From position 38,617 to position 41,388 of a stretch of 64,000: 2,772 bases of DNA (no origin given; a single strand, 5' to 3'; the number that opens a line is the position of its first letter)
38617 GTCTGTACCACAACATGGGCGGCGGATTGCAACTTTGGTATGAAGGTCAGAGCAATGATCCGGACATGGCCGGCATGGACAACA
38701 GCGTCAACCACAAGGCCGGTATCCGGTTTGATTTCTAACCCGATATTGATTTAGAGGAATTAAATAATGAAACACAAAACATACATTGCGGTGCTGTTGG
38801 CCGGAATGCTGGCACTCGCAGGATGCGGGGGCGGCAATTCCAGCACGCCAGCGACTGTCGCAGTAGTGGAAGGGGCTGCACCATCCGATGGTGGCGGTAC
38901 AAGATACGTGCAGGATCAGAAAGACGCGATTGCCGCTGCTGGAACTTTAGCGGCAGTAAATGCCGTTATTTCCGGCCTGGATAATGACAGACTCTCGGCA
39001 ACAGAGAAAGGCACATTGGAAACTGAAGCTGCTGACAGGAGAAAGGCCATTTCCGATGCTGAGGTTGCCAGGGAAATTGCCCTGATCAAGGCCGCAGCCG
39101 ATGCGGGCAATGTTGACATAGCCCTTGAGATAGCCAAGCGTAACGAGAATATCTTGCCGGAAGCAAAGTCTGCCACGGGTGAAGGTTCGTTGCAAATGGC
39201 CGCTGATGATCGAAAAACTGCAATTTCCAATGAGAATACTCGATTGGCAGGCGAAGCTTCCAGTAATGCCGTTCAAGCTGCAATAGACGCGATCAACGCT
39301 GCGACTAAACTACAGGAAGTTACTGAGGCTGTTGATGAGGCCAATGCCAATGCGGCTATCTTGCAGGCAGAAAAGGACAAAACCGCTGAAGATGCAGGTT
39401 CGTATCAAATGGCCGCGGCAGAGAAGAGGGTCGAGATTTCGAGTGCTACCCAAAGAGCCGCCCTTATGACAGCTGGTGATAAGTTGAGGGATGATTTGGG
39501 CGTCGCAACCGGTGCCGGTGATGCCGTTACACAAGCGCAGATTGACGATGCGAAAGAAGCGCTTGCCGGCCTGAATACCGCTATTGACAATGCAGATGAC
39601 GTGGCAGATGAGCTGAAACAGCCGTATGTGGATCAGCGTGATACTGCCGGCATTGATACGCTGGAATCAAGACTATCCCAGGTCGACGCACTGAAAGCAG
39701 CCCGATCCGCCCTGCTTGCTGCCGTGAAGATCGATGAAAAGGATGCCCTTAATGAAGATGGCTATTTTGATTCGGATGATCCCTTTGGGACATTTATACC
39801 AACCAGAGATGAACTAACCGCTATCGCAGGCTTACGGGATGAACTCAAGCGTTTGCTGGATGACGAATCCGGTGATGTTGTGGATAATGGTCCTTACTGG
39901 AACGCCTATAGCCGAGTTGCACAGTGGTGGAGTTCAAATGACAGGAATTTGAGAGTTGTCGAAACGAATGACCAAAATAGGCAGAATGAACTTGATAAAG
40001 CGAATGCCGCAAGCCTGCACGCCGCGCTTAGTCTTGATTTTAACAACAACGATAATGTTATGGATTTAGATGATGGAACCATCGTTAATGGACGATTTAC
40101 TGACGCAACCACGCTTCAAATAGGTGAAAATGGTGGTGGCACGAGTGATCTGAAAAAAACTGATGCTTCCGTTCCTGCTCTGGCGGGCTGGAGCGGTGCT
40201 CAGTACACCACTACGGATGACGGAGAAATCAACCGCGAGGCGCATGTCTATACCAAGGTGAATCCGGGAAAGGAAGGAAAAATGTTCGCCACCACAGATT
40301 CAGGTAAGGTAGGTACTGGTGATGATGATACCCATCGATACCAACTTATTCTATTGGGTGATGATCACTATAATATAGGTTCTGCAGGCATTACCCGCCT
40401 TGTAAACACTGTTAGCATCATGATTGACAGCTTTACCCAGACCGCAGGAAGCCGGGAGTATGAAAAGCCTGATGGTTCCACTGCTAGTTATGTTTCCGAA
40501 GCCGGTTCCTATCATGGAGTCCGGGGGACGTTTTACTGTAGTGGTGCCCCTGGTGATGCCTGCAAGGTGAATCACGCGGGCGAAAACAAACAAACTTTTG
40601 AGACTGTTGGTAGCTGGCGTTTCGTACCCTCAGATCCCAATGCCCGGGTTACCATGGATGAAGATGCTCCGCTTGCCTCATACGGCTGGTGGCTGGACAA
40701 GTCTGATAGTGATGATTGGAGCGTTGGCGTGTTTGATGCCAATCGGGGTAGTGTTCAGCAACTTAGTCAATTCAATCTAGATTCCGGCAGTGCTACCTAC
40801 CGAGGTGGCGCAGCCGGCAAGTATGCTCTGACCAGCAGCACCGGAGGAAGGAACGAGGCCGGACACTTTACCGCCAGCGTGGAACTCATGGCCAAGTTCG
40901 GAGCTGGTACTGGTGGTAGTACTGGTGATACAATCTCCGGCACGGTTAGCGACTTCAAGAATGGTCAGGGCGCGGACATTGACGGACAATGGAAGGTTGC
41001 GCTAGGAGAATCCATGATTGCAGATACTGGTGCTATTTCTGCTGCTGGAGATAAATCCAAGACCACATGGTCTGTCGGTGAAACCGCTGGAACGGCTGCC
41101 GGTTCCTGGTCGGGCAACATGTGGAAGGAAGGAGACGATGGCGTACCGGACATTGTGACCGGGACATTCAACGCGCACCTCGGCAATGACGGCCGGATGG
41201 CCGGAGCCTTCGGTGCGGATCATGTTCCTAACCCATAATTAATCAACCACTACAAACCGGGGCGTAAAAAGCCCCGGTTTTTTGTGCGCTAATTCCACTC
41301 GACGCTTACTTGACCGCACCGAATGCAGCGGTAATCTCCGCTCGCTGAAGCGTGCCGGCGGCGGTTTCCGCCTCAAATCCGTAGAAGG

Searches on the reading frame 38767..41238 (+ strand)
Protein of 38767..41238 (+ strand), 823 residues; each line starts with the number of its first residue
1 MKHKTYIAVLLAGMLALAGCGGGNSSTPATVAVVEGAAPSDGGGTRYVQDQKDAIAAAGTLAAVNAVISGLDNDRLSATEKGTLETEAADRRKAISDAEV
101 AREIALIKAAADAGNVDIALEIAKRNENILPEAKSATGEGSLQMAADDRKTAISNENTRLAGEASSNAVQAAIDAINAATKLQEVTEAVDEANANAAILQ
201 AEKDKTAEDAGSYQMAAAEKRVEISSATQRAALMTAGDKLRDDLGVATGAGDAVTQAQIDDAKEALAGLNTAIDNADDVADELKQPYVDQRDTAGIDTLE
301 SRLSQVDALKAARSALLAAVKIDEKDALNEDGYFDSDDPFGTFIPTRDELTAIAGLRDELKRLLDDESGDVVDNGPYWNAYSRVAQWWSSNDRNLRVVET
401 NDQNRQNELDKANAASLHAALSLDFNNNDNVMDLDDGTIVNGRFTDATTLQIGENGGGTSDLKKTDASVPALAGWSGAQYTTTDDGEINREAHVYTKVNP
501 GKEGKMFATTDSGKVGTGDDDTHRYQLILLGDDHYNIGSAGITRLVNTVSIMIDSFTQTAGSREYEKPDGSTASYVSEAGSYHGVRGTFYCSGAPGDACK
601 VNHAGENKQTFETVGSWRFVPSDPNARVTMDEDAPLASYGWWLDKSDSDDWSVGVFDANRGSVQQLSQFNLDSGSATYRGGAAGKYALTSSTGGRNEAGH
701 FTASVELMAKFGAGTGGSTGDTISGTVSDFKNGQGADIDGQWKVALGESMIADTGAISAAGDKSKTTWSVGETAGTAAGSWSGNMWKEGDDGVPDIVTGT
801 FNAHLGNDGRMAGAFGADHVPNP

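Call 6: search_protein_families(library=pfam, proteins=[window:38767-41238:+], max_evalue=0.1)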
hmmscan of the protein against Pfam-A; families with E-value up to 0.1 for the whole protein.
window:38767-41238:+ (823 aa): 0 families

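Call 7: search_protein_families(library=ncbifam, proteins=[window:38767-41238:+], max_evalue=0.1)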
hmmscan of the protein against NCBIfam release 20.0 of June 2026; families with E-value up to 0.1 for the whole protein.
window:38767-41238:+ (823 aa): 2 families
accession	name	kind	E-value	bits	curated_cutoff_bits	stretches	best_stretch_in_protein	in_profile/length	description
NF047847.2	SS_mature_LptM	equivalog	0.0082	16.2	27.7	1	1-21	1-21/31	LPS translocon maturation chaperone LptM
NF058595.1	invert_tail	domain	0.023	15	37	1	7-30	59-82/113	lipo-invert putative C-terminal anchoring domain-containing protein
